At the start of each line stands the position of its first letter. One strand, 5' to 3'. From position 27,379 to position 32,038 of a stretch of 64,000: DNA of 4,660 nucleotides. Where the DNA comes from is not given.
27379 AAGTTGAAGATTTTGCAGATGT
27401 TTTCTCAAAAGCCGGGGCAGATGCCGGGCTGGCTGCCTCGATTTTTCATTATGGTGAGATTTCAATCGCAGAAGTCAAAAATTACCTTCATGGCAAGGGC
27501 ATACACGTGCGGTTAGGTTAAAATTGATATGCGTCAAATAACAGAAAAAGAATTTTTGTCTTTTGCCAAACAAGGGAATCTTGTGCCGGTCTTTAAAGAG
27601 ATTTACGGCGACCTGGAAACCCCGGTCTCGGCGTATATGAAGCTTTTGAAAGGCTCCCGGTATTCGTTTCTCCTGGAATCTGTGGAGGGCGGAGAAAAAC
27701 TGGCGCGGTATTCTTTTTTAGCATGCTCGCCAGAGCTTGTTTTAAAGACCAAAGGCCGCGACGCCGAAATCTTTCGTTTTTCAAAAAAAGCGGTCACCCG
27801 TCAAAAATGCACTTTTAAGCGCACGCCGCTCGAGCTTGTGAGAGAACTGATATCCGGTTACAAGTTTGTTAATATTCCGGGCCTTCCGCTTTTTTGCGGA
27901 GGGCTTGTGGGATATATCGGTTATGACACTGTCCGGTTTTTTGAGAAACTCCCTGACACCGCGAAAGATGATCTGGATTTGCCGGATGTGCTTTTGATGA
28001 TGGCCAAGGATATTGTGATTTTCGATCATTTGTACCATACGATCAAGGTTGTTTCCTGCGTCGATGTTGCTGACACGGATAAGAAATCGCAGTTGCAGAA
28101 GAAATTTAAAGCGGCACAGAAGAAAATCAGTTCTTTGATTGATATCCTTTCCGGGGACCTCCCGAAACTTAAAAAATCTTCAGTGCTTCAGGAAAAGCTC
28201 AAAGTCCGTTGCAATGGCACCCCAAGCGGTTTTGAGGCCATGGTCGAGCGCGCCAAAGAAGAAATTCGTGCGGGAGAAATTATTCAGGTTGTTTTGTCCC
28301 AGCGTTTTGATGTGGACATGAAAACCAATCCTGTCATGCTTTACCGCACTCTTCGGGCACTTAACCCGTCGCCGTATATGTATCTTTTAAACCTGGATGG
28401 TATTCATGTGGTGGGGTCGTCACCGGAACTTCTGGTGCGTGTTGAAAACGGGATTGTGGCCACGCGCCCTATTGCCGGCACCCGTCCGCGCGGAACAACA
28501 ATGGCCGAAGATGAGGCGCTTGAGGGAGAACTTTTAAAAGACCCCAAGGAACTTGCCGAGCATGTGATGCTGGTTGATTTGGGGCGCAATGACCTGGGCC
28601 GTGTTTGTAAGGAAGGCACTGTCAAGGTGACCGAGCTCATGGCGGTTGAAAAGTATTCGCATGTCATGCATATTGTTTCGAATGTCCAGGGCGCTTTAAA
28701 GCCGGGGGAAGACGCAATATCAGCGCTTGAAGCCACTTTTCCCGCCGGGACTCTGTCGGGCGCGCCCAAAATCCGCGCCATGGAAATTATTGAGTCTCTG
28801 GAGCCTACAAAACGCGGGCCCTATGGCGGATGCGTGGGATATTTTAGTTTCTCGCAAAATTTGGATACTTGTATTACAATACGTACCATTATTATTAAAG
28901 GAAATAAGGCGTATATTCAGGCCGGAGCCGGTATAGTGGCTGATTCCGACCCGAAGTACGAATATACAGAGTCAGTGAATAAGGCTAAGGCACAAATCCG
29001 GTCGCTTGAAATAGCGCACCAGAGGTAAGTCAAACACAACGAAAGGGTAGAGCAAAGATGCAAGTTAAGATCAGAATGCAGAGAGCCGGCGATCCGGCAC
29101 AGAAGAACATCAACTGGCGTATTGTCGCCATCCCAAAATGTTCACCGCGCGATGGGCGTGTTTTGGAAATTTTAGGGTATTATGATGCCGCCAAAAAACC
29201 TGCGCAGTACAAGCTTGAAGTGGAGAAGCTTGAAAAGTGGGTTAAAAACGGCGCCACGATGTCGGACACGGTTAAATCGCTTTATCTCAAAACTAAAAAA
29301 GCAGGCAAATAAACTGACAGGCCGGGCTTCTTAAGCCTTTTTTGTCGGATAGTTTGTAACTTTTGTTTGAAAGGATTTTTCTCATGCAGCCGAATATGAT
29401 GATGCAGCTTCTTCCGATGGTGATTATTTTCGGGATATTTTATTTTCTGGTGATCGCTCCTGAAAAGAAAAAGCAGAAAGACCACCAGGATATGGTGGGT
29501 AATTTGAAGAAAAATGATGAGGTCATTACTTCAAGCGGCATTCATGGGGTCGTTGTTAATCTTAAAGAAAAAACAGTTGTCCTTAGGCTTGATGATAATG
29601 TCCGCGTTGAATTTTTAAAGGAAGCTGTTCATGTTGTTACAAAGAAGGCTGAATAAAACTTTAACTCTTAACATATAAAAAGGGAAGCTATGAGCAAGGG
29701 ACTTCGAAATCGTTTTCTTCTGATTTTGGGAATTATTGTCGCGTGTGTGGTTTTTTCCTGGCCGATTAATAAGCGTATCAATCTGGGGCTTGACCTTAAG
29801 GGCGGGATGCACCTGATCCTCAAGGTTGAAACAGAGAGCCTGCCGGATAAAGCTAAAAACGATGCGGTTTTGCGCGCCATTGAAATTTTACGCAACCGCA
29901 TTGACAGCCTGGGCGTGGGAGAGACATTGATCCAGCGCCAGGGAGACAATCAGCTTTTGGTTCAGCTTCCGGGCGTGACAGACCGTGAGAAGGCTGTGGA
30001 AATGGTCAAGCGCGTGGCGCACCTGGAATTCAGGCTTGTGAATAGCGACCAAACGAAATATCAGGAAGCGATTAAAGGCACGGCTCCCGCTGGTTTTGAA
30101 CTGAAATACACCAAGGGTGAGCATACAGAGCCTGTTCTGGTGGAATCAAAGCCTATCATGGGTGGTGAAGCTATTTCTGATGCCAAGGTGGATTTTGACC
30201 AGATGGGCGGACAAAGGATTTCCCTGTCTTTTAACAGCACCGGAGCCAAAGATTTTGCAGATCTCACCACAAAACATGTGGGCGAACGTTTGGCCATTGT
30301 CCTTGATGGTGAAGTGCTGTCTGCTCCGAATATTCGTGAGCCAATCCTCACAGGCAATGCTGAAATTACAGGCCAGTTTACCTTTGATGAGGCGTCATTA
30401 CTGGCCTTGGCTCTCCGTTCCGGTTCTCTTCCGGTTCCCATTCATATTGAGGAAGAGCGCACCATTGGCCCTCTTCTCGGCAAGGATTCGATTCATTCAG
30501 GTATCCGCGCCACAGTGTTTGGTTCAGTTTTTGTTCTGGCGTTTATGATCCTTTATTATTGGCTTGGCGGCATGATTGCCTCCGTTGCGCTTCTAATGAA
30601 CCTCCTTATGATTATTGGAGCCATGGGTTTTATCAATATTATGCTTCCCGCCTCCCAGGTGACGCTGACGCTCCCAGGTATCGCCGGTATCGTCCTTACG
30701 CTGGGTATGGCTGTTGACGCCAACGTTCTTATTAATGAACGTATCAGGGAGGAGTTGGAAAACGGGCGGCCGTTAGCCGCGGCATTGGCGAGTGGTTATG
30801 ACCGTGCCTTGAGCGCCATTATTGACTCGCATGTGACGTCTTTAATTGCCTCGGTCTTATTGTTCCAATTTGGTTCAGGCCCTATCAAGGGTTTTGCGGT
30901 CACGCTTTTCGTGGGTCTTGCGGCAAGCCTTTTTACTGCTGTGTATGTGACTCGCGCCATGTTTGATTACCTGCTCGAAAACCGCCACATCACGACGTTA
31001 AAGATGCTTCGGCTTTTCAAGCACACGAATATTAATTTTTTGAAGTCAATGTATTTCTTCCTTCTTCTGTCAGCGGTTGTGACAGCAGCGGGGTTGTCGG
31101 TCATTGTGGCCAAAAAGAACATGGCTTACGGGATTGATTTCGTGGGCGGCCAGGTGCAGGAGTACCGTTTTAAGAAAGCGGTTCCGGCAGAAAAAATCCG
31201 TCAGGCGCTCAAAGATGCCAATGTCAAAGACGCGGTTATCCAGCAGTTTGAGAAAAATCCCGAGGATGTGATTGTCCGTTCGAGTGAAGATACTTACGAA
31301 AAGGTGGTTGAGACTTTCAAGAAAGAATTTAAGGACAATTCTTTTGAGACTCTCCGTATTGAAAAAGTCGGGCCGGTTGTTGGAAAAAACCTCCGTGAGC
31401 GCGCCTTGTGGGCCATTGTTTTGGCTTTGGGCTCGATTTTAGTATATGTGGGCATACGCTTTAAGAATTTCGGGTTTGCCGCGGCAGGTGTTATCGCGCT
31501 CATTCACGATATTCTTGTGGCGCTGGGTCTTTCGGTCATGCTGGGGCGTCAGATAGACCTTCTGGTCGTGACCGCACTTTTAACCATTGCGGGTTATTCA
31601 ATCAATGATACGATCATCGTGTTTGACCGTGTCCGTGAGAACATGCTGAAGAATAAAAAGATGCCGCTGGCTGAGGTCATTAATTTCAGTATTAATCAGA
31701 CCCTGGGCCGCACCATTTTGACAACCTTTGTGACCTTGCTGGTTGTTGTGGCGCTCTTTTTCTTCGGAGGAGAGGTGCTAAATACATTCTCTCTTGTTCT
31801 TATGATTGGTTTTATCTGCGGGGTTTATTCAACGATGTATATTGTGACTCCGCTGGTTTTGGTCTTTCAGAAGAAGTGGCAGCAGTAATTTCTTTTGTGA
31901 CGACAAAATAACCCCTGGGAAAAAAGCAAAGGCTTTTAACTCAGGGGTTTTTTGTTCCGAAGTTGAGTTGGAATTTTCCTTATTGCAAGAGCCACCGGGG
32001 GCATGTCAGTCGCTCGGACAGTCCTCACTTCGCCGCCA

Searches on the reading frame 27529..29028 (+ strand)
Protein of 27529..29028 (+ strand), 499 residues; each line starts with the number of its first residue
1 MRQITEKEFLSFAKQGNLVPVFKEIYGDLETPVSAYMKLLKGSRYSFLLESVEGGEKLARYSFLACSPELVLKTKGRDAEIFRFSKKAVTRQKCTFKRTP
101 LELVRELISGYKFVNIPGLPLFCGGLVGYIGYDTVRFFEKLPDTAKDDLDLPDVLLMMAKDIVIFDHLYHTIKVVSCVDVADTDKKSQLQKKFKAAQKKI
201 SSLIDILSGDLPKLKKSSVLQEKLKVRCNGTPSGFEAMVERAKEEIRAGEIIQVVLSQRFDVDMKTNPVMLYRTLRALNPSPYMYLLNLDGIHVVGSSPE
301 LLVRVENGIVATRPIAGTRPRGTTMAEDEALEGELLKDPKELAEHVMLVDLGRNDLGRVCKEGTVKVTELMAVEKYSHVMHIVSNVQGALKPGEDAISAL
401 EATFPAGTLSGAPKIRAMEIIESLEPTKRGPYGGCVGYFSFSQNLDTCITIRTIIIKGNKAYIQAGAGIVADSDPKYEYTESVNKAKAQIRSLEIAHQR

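Call 72: search_protein_families(library=pfam, proteins=[window:27529-29028:+], max_evalue=0.00001)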
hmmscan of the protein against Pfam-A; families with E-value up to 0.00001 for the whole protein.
window:27529-29028:+ (499 aa): 2 families
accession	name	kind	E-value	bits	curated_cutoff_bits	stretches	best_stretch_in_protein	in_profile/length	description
PF00425.24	Chorismate_bind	-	1.5e-96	323.3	27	1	234-485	4-257/257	chorismate binding enzyme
PF04715.19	Anth_synt_I_N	-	3e-37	128.4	23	1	28-172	1-138/140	Anthranilate synthase component I, N terminal region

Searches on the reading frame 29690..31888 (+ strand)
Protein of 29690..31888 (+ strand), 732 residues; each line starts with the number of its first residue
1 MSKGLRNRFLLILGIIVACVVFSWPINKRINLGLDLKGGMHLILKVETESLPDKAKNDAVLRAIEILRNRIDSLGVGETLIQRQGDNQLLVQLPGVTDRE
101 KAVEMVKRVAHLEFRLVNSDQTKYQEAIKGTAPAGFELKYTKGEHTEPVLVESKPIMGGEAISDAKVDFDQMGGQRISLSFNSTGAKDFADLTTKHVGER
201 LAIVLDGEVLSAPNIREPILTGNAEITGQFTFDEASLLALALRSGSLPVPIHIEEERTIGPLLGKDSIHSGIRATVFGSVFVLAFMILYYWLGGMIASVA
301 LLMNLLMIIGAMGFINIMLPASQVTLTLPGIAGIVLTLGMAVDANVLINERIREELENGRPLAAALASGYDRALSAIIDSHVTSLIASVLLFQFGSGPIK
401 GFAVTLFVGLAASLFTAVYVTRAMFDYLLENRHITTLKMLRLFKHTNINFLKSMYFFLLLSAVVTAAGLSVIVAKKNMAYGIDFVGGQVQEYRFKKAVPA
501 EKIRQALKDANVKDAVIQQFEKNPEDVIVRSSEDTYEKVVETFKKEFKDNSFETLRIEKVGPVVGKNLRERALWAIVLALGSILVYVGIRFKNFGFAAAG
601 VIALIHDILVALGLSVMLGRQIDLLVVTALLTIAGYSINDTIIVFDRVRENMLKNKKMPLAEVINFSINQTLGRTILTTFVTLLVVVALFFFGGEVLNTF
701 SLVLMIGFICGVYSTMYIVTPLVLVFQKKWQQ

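Call 72: search_protein_families(library=pfam, proteins=[window:29690-31888:+], max_evalue=0.00001)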
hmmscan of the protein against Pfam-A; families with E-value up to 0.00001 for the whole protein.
window:29690-31888:+ (732 aa): 4 families
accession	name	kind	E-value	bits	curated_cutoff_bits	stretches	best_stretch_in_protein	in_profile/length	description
PF02355.23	SecD_SecF_C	-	5.2e-81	271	20.5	2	542-728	4-188/189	Protein export membrane protein SecD/SecF, C-terminal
PF22599.2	SecDF_P1_head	-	3.7e-35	120.7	27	1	144-249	8-114/114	SecDF, P1 head subdomain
PF21760.3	SecD_1st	-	3.2e-23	81.4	27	1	62-118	3-59/60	Protein translocase subunit SecDF, P1 domain, N-terminal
PF07549.19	Sec_GG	-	2.7e-08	33.5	20.3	0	27-48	5-26/28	SecD/SecF GG Motif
